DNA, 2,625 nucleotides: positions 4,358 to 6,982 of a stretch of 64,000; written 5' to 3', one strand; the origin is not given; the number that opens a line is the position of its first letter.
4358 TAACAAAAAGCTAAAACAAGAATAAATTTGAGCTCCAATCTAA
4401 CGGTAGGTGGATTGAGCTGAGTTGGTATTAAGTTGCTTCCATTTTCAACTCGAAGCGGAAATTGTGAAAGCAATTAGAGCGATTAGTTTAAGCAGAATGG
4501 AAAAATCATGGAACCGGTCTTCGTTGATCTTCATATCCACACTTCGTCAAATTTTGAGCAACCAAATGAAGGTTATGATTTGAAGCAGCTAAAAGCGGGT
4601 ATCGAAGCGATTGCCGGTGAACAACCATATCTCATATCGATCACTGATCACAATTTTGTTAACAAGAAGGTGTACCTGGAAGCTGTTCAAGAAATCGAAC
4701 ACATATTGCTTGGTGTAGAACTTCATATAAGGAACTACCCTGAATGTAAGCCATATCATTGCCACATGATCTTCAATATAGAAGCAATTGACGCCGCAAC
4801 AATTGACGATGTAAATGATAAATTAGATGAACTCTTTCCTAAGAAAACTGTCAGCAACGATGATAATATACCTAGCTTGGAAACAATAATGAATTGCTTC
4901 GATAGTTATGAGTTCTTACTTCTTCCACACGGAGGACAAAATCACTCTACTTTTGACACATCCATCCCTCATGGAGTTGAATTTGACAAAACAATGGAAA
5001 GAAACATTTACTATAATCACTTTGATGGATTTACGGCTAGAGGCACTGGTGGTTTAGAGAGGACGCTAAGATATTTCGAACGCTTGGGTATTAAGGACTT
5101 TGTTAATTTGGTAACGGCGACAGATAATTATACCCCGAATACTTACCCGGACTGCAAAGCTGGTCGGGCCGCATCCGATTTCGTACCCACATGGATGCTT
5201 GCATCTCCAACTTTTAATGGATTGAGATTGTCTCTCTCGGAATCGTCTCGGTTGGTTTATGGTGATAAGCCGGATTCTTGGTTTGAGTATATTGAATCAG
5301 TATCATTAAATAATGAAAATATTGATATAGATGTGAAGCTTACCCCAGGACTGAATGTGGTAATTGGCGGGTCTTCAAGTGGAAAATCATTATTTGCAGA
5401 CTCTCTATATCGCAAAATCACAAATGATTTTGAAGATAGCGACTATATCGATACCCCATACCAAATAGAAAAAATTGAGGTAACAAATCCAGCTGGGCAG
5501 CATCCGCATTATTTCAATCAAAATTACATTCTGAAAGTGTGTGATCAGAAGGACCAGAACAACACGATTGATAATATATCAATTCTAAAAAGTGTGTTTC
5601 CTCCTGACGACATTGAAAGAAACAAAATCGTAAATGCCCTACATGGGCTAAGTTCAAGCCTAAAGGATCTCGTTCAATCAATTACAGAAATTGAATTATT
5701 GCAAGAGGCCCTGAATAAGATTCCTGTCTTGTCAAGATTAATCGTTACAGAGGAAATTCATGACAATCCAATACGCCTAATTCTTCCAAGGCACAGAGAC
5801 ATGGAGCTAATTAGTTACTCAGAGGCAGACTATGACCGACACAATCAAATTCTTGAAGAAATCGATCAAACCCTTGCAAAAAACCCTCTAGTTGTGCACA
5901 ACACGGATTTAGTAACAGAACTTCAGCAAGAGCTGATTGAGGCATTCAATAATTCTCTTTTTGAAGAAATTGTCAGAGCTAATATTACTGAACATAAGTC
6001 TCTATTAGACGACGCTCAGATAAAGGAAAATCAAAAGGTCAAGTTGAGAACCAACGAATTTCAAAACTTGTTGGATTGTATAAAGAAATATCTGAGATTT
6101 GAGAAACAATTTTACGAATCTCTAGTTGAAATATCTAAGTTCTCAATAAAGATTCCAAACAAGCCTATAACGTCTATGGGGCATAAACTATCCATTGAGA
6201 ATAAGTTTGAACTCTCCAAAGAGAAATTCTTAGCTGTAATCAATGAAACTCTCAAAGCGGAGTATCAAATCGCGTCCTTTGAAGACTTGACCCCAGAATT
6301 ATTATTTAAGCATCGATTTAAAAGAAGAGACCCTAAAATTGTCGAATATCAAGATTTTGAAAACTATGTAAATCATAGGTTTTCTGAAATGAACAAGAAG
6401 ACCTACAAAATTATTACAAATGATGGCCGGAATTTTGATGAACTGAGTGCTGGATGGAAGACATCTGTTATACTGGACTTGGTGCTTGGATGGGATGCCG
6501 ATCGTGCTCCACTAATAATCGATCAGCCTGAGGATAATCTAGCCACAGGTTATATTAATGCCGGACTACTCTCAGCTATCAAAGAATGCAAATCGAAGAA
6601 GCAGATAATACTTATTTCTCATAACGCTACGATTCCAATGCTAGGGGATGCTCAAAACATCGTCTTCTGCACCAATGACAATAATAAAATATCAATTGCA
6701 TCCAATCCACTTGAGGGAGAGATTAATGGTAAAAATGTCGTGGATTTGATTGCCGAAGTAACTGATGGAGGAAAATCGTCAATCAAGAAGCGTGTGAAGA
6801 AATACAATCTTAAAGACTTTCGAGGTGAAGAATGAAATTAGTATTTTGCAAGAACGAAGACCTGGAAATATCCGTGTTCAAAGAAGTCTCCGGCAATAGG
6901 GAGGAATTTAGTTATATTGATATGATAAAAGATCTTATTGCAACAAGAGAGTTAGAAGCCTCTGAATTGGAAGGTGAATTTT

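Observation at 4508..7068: PHP phosphoesterase fused to a coiled-coil SMC/Rad50-type ABC ATPase, coupled to a tiny acidic protein: candidate two-gene defence module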

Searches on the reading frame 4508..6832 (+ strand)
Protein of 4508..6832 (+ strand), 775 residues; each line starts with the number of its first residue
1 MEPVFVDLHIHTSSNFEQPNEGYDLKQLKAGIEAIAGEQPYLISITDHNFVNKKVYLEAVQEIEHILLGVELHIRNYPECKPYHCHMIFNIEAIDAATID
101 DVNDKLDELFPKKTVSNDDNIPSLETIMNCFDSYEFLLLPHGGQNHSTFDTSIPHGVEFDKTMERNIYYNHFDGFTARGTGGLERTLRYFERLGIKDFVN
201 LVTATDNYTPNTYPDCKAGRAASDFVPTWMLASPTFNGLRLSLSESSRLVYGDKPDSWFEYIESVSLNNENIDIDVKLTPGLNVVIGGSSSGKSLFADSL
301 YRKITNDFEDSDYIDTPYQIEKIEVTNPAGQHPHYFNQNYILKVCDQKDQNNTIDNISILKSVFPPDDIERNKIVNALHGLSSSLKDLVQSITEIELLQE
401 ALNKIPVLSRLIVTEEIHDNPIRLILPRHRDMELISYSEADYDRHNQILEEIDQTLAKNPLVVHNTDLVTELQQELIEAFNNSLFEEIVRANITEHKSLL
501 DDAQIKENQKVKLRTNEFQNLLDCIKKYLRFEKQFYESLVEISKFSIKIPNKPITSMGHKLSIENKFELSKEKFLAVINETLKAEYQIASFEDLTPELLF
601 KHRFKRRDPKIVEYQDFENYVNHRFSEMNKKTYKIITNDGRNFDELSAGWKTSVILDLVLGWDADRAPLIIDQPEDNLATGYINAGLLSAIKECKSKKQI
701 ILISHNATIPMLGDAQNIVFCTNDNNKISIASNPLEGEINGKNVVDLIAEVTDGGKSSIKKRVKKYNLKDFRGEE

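Call 4: search_protein_families(library=pfam, proteins=[window:4508-6832:+], max_evalue=0.01)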
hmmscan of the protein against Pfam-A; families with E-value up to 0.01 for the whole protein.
window:4508-6832:+ (775 aa): 2 families
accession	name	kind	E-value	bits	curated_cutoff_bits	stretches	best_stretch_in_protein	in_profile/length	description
PF02463.25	SMC_N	-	0.0034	17.3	40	0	494-723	121-213/220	RecF/RecN/SMC N terminal domain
PF13304.12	AAA_21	-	0.004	17.7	27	0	669-708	262-301/304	AAA domain, putative AbiEii toxin, Type IV TA system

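Call 5: search_protein_families(library=padloc, proteins=[window:4508-6832:+], max_evalue=0.01)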
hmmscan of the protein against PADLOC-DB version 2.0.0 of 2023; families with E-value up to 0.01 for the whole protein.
window:4508-6832:+ (775 aa): 8 families
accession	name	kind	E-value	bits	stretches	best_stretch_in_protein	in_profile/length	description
PDLC02208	Ppl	-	3.6e-16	56.5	1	633-764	764-890/894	-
PDLC04135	mad3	-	4.8e-07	27.6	1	418-708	87-325/374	mads_3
PDLC04678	PDC-M49A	-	3.1e-06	23.8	1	669-729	572-633/681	-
PDLC04679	PDC-M49A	-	6.6e-06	23.1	1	665-763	427-519/541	-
PDLC03863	LmuB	-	0.00026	17.8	1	262-300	5-44/610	-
PDLC04853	PDC-S05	-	0.00081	16.6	0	500-553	125-174/336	-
PDLC04146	HEC-02B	-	0.00084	16.4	0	273-313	15-55/344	-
PDLC04876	PDC-S05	-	0.0024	15.7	0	736-769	59-92/174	-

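Call 6: search_protein_families(library=ncbifam, proteins=[window:4508-6832:+], max_evalue=0.01)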
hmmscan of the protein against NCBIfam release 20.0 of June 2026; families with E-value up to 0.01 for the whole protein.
window:4508-6832:+ (775 aa): 3 families
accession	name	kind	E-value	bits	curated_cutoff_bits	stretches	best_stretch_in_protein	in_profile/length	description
NF045780.1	TrlF_fam_ATP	equivalog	7.7e-56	190.4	350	2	370-767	520-944/944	TrlF family AAA-like ATPase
NF045781.1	Spaf1101_AAA_ATP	equivalog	5.6e-33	114.4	475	1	233-767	286-833/836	Spaf_1101 family AAA-like ATPase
NF042955.1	Ppl_antiphage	equivalog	9.7e-19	66.8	1000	1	633-764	754-880/882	anti-phage protein Ppl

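Call 8: find_homologous_proteins(query=window:4508-6832:+, max_evalue=0.001)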
Query window:4508-6832:+ (775 aa): 1104 proteins with E <= 0.001 among 8000 candidates; the best 120 are listed.
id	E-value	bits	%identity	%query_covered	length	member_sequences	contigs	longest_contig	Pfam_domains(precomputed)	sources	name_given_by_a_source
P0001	0.0e+0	1756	100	100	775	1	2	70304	-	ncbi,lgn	-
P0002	0.0e+0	1476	83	100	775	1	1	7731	-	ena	-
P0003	0.0e+0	1473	83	100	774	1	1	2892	-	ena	-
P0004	0.0e+0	1473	83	100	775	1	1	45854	-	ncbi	-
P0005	0.0e+0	1473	83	100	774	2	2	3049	-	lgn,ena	-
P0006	0.0e+0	1448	82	100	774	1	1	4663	-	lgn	-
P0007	0.0e+0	1447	82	100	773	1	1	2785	-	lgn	-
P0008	0.0e+0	1444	82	100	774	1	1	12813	-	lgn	-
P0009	0.0e+0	1432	81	100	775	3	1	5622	-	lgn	-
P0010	0.0e+0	1403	79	100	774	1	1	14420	-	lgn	-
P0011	0.0e+0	1334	77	100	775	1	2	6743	-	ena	-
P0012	0.0e+0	1333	75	100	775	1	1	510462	-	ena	-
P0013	0.0e+0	1314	74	100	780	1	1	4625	-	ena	-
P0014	0.0e+0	1311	74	100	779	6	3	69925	-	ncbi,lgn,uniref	ncbi:hypothetical protein [Shewanella algae]|uniref:hypothetical protein n=1 Tax=Shewanella algae Ta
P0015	0.0e+0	1303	74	100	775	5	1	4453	-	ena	-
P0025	0.0e+0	1285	73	100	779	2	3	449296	-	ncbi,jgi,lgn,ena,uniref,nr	ncbi:hypothetical protein [Cycloclasticus sp.]|uniref:hypothetical protein n=1 Tax=Cycloclasticus sp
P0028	0.0e+0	1278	73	100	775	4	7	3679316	-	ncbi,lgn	ncbi:MAG: hypothetical protein K6L75_05025 [Cellvibrionaceae bacterium]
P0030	0.0e+0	1277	72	100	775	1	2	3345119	PF02463.26,PF13304.13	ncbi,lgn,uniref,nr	ncbi:hypothetical protein [Pseudohongiella spirulinae]|uniref:Putative ATPase involved in DNA repair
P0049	0.0e+0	1104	64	100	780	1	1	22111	-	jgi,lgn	jgi:hypothetical protein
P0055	0.0e+0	1100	63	100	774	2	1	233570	-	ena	-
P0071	0.0e+0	1089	64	100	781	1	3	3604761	-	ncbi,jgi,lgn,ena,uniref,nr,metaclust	ncbi:hypothetical protein [Candidatus Endoriftia persephonae]|jgi:hypothetical protein|uniref:ATPase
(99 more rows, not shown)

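Call 10: find_encoding_contigs(protein=P0001, flank=10000, max_places=3)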
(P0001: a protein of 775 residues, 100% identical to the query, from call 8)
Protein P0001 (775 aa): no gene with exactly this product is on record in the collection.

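Call 11: find_encoding_contigs(protein=P0030, flank=8000, max_places=2)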
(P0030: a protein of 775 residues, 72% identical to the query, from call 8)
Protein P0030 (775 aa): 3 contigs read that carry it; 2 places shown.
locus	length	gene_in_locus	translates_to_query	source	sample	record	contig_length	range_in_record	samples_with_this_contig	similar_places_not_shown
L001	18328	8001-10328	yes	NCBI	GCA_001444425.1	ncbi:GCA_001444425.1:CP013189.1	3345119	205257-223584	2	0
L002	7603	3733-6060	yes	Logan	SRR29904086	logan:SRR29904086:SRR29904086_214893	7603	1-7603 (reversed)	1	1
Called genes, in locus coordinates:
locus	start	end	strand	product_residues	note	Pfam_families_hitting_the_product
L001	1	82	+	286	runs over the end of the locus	-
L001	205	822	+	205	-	PF00912:Transgly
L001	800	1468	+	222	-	-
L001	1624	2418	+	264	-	-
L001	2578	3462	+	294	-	PF18144:SMODS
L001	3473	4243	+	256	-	-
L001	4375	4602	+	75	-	-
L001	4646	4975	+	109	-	-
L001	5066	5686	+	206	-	-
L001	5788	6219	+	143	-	-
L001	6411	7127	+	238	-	-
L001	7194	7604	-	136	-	PF01850:PIN (weak)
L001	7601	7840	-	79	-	PF22513:FitA-like_RHH, PF03869:Arc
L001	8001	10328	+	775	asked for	PF02463:SMC_N (weak), PF13304:AAA_21 (faint)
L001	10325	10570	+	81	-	-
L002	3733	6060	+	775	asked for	PF02463:SMC_N (weak), PF13304:AAA_21 (faint)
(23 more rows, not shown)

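Call 12: find_encoding_contigs(protein=P0071, flank=8000, max_places=2)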
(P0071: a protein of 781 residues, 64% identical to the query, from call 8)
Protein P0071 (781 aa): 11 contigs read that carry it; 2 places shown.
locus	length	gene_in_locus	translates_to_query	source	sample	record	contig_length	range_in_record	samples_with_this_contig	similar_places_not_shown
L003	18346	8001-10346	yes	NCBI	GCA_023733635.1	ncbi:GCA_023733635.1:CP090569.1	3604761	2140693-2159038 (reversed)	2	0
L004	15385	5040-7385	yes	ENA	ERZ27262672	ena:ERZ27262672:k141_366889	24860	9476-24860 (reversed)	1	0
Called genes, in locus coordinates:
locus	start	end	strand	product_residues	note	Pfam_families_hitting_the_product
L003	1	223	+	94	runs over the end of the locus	-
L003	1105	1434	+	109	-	PF04358:DsrC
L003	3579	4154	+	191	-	-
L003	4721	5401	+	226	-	PF03692:CxxCxxCC (weak)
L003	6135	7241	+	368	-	PF13401:AAA_22 (weak), PF20703:nSTAND1 (weak), PF00004:AAA (faint)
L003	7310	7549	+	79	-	PF15566:Imm32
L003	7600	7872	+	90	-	-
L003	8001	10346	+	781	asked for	-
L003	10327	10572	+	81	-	-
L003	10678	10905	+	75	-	-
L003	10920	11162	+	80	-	-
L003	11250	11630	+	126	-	-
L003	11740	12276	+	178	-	-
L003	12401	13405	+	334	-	PF16289:PIN_12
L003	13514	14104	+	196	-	-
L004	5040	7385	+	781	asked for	-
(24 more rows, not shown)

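Call 13: find_encoding_contigs(protein=P0014, flank=8000, max_places=2)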
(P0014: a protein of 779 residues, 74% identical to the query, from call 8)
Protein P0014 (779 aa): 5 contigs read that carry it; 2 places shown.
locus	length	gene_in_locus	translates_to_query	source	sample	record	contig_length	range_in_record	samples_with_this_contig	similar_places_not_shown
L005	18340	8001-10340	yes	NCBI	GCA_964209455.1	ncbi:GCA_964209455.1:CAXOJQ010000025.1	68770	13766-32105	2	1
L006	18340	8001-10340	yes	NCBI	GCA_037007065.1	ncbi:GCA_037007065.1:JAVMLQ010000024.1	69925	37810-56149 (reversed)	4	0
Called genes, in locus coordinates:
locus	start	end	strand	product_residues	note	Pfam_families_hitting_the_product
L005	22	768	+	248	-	PF00702:Hydrolase, PF13344:Hydrolase_6, PF13419:HAD_2 (faint), PF13242:Hydrolase_like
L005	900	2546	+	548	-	PF04389:Peptidase_M28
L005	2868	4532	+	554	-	PF13522:GATase_6, PF13537:GATase_7, PF12481:DUF3700, PF00733:Asn_synthase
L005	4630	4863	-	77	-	PF06945:DUF1289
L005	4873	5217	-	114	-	PF02962:CHMI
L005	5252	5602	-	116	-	-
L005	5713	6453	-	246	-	PF04286:DUF445 (weak)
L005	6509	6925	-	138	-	PF00583:Acetyltransf_1, PF13673:Acetyltransf_10 (weak), PF13508:Acetyltransf_7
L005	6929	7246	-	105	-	-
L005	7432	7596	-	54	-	-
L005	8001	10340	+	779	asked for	-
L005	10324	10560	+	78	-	-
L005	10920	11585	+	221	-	-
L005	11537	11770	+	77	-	PF09351:DUF1993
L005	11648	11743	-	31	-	-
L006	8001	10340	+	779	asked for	-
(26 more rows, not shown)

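Call 16: find_related_loci(query=window:4508-6832:+, collection=genome_contigs, flank=6000)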
Query window:4508-6832:+ (775 aa) in genome_contigs; peptide patterns used: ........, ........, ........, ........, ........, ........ (x = any residue, [..] = any of these).
44 stretches matched a pattern; 5 encode a relative of the query (tblastn E <= 1e-3); 5 distinct loci.
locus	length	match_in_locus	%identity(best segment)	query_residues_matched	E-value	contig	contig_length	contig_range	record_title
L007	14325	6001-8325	79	1-775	0e+0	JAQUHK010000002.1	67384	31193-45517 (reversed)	MAG: Alphaproteobacteria bacterium isolate STCSWMC_35 NODE_701_length_67384_cov_4.226430_ST_CSWMC, whole genome shotgun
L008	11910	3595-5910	61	1-775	0e+0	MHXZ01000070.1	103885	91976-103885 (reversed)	MAG: Planctomycetes bacterium GWF2_41_51 gwf2_scaffold_308, whole genome shotgun sequence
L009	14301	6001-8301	54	1-768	0e+0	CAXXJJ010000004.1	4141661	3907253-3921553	MAG: Desulfatiglandales bacterium isolate ad7cffaf-6c2b-4e6c-8426-e31439b40ff1 genome assembly, contig: contig_4, whole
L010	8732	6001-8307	46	1-772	0e+0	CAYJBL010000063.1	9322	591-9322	MAG TPA_asm: uncultured Bacteroidales bacterium isolate ERP123703_co1_244 genome assembly, contig: NODE_7793_length_9322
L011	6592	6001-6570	61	1-190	3e-70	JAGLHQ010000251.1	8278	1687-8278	MAG: Planctomycetota bacterium isolate RS_10_9 ROV157_10.bin.9.fa_251, whole genome shotgun sequence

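Call 17: search_solved_structures(query=window:4508-6832:+, max_evalue=1, show_alignments=2)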
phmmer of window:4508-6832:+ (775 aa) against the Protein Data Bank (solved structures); distinct sequences matched with E-value up to 1: 3.
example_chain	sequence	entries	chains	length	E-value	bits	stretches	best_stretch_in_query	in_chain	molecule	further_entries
7y18_A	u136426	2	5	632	0.033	15.7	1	242-313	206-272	Polynucleotide 5'-hydroxyl-kinase GRC3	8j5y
2fzl_A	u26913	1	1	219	0.19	13.2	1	407-504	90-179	DNA repair protein RAD25, XPB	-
3m4r_A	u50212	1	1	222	0.2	13.2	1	92-155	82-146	Uncharacterized protein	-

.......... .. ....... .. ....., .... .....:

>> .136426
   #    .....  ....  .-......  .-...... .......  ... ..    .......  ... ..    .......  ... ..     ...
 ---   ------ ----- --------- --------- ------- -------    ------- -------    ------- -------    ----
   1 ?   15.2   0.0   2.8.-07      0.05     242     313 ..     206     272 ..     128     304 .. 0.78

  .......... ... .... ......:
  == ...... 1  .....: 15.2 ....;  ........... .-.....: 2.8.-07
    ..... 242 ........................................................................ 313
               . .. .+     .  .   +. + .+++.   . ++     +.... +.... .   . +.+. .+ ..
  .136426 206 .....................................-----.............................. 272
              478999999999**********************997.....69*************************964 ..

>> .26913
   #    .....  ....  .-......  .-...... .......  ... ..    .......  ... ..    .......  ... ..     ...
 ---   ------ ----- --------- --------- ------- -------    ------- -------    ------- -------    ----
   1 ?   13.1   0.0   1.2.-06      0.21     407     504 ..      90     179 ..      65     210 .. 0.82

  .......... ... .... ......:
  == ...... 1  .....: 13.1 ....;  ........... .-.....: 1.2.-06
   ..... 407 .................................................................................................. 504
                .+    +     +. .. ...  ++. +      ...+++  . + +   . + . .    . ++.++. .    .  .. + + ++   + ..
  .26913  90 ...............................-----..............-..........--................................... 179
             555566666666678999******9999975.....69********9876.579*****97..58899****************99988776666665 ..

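Call 28: search_protein_families(library=phrogs, proteins=[window:4508-6832:+], max_evalue=0.01)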
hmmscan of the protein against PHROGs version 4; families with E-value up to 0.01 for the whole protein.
window:4508-6832:+ (775 aa): 0 families

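Call 29: search_protein_representatives(protein=window:4508-6832:+)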
Query: 775 residues. Proteins with E-value up to 0.001 (for the whole library): 5432; up to 1e-10: 1649; up to 1e-30: 64. The best 150 are listed.
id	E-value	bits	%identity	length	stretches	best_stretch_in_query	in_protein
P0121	4.9e-202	689.7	46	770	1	1-773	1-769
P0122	2.7e-199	680.7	44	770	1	1-774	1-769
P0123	3.1e-197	673.8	45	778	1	1-771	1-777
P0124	1.6e-195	668.1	45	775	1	1-773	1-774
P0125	5.2e-194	663.2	44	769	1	1-772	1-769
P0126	4.6e-193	660.0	44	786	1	4-774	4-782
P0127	1.2e-190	652.1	43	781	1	2-774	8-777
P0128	4.0e-188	643.7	45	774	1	1-775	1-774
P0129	8.1e-185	632.8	43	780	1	1-774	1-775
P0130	5.2e-182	623.5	44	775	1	1-772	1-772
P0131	5.3e-181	620.2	43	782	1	2-773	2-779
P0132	4.3e-173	594.0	41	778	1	1-774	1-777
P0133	3.8e-171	587.6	42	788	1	1-771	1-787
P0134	1.8e-167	575.4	48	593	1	1-593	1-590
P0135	2.5e-162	558.4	53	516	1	268-775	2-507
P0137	4.9e-158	544.2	39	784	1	1-773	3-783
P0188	1.3e-28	116.4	27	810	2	5-330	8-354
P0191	4.0e-28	114.7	35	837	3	629-768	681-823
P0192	4.4e-28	114.6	27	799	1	6-769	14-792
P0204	1.4e-25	106.3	25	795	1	6-770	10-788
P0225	2.5e-22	95.6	28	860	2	613-727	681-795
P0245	6.6e-21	90.8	32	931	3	616-768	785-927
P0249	1.1e-20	90.1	33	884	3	641-769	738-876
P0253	3.1e-20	88.6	36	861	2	635-768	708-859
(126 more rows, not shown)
